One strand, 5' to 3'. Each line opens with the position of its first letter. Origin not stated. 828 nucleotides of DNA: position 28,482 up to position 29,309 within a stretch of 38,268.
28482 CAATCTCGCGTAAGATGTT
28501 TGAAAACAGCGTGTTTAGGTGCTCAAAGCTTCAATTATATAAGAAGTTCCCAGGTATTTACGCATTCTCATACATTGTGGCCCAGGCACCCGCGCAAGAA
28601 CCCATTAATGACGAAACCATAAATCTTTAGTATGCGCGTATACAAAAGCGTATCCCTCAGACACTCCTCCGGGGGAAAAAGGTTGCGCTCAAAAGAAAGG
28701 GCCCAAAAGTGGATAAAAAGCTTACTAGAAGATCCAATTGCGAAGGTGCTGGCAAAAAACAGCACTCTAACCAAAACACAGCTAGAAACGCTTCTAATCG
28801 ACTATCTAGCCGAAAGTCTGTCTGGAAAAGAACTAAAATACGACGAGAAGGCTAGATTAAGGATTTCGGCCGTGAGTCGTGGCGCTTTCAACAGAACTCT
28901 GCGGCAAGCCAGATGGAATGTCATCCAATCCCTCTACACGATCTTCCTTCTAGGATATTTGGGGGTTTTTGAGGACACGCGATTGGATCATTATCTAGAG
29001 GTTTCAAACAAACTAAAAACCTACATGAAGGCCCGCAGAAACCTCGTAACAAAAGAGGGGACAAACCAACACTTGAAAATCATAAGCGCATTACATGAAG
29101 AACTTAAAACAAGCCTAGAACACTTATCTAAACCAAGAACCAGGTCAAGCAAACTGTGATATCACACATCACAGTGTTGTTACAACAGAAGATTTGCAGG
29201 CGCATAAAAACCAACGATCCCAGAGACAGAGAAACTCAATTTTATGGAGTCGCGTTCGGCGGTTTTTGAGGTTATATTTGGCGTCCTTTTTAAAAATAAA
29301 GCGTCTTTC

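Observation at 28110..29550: Fourteen exact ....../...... half-sites in four clusters around an orphan HTH gene, next to oriC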

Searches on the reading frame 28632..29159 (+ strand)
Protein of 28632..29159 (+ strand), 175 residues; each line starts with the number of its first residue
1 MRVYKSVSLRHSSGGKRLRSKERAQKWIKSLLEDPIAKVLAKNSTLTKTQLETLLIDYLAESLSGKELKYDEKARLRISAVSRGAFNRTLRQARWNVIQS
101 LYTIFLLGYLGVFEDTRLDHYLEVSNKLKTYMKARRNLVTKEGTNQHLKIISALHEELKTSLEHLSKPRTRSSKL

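Call 8: search_protein_families(library=pfam, proteins=[window:28632-29159:+], max_evalue=0.01)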
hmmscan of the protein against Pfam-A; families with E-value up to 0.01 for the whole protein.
window:28632-29159:+ (175 aa): 0 families

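Call 14: find_homologous_proteins(query=window:28632-29156:+)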
Query window:28632-29156:+ (175 aa): 3421 proteins with E <= 0.001 among 3489 candidates; the best 120 are listed.
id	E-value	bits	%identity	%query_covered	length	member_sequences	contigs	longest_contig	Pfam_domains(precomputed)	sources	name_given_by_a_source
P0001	9.1e-93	326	90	100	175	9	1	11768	-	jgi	-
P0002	9.5e-93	326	99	90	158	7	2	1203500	-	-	-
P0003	1.9e-74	267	76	100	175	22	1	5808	-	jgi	-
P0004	3.4e-74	266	74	100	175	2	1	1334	-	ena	-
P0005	4.0e-74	266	75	100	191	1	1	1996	-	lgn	-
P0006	2.8e-73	263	73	99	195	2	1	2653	-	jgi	-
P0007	5.0e-73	262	73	100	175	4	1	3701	-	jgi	-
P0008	3.5e-72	259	73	100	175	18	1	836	-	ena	-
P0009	3.7e-72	259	74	100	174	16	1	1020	-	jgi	-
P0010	2.0e-71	257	74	97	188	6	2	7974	-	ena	-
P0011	2.2e-71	257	74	99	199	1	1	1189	-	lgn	-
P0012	3.4e-70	253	73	100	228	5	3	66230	-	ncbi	-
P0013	6.2e-70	252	75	99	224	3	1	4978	-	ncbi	-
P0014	7.6e-70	252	76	90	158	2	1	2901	-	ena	-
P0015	2.2e-69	250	73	100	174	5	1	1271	-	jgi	-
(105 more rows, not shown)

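Call 15: search_protein_families(library=ncbifam, proteins=[window:28632-29156:+], max_evalue=0.1)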
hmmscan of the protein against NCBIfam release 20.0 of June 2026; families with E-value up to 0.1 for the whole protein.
window:28632-29156:+ (175 aa): 0 families

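Call 18: find_related_loci(query=A1, collection=genome_contigs, flank=5000)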
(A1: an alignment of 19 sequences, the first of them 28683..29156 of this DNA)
Query A1 (158 aa) in genome_contigs; peptide patterns used: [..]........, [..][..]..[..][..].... (x = any residue, [..] = any of these).
480 stretches matched a pattern; 446 encode a relative of the query (tblastn E <= 1e-3); the best 80 are kept; 80 distinct loci.
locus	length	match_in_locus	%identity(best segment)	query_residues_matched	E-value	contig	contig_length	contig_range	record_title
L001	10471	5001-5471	77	1-158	3e-76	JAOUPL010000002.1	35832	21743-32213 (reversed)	MAG: Candidatus Bathyarchaeota archaeon isolate 8_1_Oct_SF_Bin52 8_1_Oct_SF_Bin52_scaffold_404_c1, whole genome shotgun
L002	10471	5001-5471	74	1-158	2e-73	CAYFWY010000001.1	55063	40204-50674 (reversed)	MAG TPA_asm: uncultured Candidatus Bathyarchaeia archaeon isolate ERP108616_co2_35 genome assembly, contig: NODE_581_len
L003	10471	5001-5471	75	1-158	4e-73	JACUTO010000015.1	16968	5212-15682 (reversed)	MAG: Candidatus Bathyarchaeota archaeon isolate Kmv02 NODE_1657_length_16968_cov_38.751611, whole genome shotgun sequenc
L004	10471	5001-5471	72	1-158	7e-72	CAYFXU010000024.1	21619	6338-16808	MAG TPA_asm: uncultured Candidatus Bathyarchaeia archaeon isolate ERP108616_co2_244 genome assembly, contig: NODE_3490_l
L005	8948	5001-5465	72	4-158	6e-70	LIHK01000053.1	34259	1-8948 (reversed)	MAG: Candidatus Bathyarchaeota archaeon BA2 ba2_51, whole genome shotgun sequence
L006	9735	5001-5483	64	1-158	6e-63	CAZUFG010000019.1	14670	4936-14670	MAG TPA_asm: uncultured Candidatus Bathyarchaeia archaeon isolate binchicken_co10_144 genome assembly, contig: NODE_2500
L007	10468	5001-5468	65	4-158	1e-62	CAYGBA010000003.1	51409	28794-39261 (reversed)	MAG TPA_asm: uncultured Candidatus Bathyarchaeia archaeon isolate ERP108616_co2_86 genome assembly, contig: NODE_677_len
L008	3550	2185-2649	63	4-158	1e-62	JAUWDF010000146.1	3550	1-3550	MAG: Candidatus Bathyarchaeota archaeon isolate CSMAG_2157 CSMAG_2157_k141_1769304_length_3550_cov_4.0000, whole genome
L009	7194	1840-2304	61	4-158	1e-61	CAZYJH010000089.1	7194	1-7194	MAG TPA_asm: uncultured Candidatus Bathyarchaeia archaeon isolate binchicken_co81_63 genome assembly, contig: NODE_18506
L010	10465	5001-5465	63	4-158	2e-61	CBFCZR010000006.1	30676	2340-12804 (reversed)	MAG TPA_asm: Candidatus Bathyarchaeota archaeon isolate SRR6194934_binner123_Refined_40 genome assembly, contig: ERZ7813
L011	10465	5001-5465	62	4-158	2e-61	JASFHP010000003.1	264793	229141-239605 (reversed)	MAG: Candidatus Bathyarchaeota archaeon isolate D0608M20metaG_Bin_680 D0608M20metaG_FD_scaffold_4_c1, whole genome shotg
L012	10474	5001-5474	63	4-158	4e-61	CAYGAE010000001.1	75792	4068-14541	MAG TPA_asm: uncultured Candidatus Bathyarchaeia archaeon isolate ERP108616_co2_64 genome assembly, contig: NODE_277_len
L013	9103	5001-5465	61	4-158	1e-60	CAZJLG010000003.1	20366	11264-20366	MAG TPA_asm: uncultured Candidatus Bathyarchaeia archaeon isolate binchicken_co150_774 genome assembly, contig: NODE_577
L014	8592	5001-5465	61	4-158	1e-60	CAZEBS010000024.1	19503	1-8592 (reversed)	MAG TPA_asm: uncultured Candidatus Bathyarchaeia archaeon isolate SRP323688_co1_125 genome assembly, contig: NODE_4629_l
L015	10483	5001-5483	63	1-158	9e-61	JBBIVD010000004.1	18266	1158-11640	MAG: Candidatus Bathyarchaeota archaeon isolate PLS170224_bin_69 NODE_748_length_18266_cov_4.147878, whole genome shotgu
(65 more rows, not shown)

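Call 36: search_solved_structures(query=A3, max_evalue=10)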
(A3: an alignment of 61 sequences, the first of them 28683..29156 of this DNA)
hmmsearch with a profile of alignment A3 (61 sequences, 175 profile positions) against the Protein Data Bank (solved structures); distinct sequences matched with E-value up to 10: 2.
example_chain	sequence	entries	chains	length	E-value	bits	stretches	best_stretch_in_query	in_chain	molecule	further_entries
8z21_C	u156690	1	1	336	1.6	11.5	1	116-155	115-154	Oligopeptide transport ATP-binding protein OppD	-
9had_C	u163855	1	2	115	5.4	9.7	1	115-167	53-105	DerF21_binder10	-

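Call 40: predict_structure(alignment_id=A3)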
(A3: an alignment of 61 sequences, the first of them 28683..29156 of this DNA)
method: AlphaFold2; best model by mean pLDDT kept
length: 158 residues; sequences in the alignment: 61
mean_pLDDT: 56.0   pTM: 0.37
mean pLDDT of the five models: 56.0, 49.0, 48.4, 46.1, 43.7
residues with pLDDT >= 90: 0; 70-90: 21; 50-70: 87; < 50: 50
segments of 3 or more residues with pLDDT < 50: 1-5, 39-70, 153-158
pLDDT, mean of each block of 10 residues (from residue 1): 50 61 56 50 40 37 40 56 62 58 68 70 64 74 68 42
secondary structure, 60 per line:
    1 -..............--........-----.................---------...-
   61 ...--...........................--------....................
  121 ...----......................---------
elements in order: H2-15 H18-25 H31-47 H66-92 H101-123 H128-149

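Call 41: search_protein_families(library=pfam, proteins=[window:28683-29156:+, L001:4181-4510:+], max_evalue=10)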
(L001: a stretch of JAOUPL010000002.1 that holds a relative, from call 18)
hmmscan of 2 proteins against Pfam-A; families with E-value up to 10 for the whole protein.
window:28683-29156:+ (158 aa): 1 family
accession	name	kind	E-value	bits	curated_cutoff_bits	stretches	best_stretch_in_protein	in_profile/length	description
PF17561.7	TssO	-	0.11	13.1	29.2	1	98-132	104-138/148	Type VI secretion system, TssO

L001:4181-4510:+ (110 aa): 2 families
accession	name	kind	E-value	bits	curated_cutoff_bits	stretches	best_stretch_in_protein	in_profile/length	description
PF11280.13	DUF3081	-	0.048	13.9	25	1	45-82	3-40/77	Protein of unknown function (DUF3081)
PF24203.1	Phage_ProQ_C_like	-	0.068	14.3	27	1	40-103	22-82/112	Phage ProQ C-terminal-like domain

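Call 42: search_protein_families(library=pfam, proteins=[L001:6631-8187:-, L001:8177-9160:-, L006:3662-4828:-], max_evalue=0.001)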
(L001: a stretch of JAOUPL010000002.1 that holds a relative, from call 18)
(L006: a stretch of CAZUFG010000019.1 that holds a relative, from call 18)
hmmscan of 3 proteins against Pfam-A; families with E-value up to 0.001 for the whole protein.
L001:6631-8187:- (518 aa): 1 family
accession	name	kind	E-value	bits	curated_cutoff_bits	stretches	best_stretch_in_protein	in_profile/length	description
PF01935.23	DUF87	-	1.3e-08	35.7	23.2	1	122-334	1-210/220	Helicase HerA, central domain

L001:8177-9160:- (327 aa): 1 family
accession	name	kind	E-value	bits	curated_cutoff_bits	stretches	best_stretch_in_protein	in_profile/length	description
PF09376.16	NurA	-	2.6e-05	24.3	21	0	58-148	4-106/254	NurA domain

L006:3662-4828:- (388 aa): 3 families
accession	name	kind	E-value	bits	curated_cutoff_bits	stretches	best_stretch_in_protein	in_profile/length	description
PF00155.27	Aminotran_1_2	-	5e-71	240.2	19.7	1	29-380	2-361/361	Aminotransferase class I and II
PF01041.23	DegT_DnrJ_EryC1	-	5.8e-06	26.2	19.8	1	91-201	41-145/360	DegT/DnrJ/EryC1/StrS aminotransferase family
PF00266.25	Aminotran_5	-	0.00085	18.8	21.5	0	88-189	60-166/371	Aminotransferase class-V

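Call 60: search_protein_representatives(alignment_id=A3)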
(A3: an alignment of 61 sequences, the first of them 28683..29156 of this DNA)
Query: 61 sequences, 175 profile positions. Proteins with E-value up to 0.001 (for the whole library): 307; up to 1e-10: 172; up to 1e-30: 62. The best 150 are listed.
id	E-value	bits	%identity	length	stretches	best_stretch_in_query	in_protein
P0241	1.1e-66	239.9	-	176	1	2-141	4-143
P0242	2.7e-65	235.4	-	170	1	5-168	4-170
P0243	8.0e-62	224.1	-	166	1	19-173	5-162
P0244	5.1e-61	221.5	-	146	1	32-173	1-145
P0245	5.9e-57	208.3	-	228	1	2-172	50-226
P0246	3.7e-55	202.4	-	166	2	93-168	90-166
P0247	4.2e-48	179.5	-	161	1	23-174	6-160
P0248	4.0e-47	176.2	-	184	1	33-139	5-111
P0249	1.4e-46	174.5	-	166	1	23-167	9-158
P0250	6.1e-46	172.4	-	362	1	46-149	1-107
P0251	9.5e-46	171.8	-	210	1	15-122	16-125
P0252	2.3e-45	170.5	-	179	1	60-174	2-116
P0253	6.1e-45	169.1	-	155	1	18-172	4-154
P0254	2.1e-44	167.4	-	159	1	15-149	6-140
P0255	2.5e-44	167.2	-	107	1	18-117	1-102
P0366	6.6e-15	71.3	-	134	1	33-129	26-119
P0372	2.0e-14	69.8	-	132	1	33-129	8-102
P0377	4.2e-14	68.7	-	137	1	33-161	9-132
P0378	9.8e-14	67.5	-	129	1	33-135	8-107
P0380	1.1e-13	67.3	-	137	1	32-130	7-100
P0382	3.6e-13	65.7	-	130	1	33-135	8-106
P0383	4.8e-13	65.3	-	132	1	33-143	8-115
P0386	1.2e-12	63.9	-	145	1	33-130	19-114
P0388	1.4e-12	63.8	-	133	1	31-139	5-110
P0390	1.7e-12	63.5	-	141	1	34-149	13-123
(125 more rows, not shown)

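Call 61: search_protein_families(library=pfam, proteins=[P0366, P0372, P0378, P0382, P0383, P0388, P0390, P0377, P0380, P0386], max_evalue=1)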
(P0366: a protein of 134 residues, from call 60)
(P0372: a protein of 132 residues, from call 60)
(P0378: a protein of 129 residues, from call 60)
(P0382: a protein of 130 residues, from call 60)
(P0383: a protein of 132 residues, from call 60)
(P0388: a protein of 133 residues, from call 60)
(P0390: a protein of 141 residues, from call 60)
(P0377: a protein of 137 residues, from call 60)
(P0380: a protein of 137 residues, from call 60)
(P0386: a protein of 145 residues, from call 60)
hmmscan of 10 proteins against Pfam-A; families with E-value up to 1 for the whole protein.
P0366 (134 aa): 0 families

P0372 (132 aa): 0 families

P0378 (129 aa): 0 families

P0382 (130 aa): 2 families
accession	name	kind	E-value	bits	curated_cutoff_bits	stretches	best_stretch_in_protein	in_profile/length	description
PF03874.21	RNA_pol_Rpb4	-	0.024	15.4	25.6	1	44-118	25-81/116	RNA polymerase Rpb4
PF22161.1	Mre11_C_bact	-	0.16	12.4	27.4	1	62-102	2-42/47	Mre11 C-terminal domain, bacteria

P0383 (132 aa): 0 families

P0388 (133 aa): 0 families

P0390 (141 aa): 0 families

P0377 (137 aa): 0 families

P0380 (137 aa): 0 families

P0386 (145 aa): 0 families

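Call 75: find_homologous_proteins(query=A4, max_evalue=0.001)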
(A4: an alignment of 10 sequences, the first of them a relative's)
Query A4 (10 sequences) (129 aa, profile of the alignment): 105 proteins with E <= 0.001 among 2181 candidates.
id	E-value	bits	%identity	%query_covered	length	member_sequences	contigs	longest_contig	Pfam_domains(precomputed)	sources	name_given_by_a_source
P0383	1.7e-43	166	30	86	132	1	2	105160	-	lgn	-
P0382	3.9e-41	158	34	80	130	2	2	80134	-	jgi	-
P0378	3.1e-40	155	100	100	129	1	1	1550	-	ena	-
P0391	1.1e-38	150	91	100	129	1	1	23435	-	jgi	jgi:hypothetical protein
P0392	2.0e-38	150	91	100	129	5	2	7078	-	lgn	-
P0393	4.1e-38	148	34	86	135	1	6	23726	-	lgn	-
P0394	2.0e-37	146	34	86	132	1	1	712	-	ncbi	-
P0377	1.9e-36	143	34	68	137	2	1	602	-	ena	-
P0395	3.7e-36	142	33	78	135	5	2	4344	-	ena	-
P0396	2.1e-35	140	42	80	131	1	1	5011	-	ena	-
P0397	2.4e-35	140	71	98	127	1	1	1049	-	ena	-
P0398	5.2e-35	138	71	98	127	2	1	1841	-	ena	-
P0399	5.6e-35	138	69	98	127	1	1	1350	-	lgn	-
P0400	6.1e-35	138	71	100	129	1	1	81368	-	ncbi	-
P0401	7.5e-35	138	73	97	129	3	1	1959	-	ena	-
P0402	8.5e-35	138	69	100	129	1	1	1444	-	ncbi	-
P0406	9.5e-33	131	35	84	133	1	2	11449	-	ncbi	ncbi:MAG: hypothetical protein ACRDHZ_24520 [Ktedonobacteraceae bacterium]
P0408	1.9e-32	130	35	74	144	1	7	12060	-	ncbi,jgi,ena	-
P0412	2.4e-31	127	34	84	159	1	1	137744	-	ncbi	-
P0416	1.1e-30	124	38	95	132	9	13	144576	-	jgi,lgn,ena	-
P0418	1.4e-30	124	38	81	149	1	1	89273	-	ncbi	-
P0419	1.4e-30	124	37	98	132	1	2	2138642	-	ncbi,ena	-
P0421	7.2e-30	122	35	74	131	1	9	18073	-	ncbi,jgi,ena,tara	jgi:hypothetical protein|tara:strand:- start:2728 stop:3123 length:396 start_codon:yes stop_codon:ye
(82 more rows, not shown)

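Call 76: find_encoding_contigs(protein=P0419, flank=6000, max_places=2)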
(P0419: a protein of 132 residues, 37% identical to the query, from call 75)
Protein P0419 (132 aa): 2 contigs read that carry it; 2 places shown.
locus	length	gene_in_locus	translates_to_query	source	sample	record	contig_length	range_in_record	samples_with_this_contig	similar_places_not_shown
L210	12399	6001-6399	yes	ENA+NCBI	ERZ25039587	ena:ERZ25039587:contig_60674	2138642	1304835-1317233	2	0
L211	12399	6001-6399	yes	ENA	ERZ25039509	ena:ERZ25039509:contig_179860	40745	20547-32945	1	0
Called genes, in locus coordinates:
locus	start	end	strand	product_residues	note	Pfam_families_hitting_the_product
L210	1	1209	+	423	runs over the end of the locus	PF03845:Spore_permease, PF13520:AA_permease_2, PF00324:AA_permease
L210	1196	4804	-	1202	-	PF03833:PolC_DP2_N, PF24844:PolC_DP2_central, PF24846:PolC_DP2_cat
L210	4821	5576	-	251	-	PF01884:PcrB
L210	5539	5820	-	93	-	PF05129:Zn_ribbon_Elf1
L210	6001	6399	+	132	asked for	-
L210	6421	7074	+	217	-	-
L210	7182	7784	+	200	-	-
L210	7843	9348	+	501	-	PF05317:Thermopsin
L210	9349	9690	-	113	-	PF06157:DUF973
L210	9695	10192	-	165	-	PF13240:Zn_Ribbon_1, PF13248:Zn_ribbon_3 (weak)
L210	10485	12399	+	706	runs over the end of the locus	PF14321:DUF4382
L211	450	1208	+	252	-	PF00324:AA_permease, PF13520:AA_permease_2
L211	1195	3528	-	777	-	PF24844:PolC_DP2_central, PF24846:PolC_DP2_cat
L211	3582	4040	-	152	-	PF24844:PolC_DP2_central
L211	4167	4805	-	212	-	PF03833:PolC_DP2_N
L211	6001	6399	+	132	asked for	-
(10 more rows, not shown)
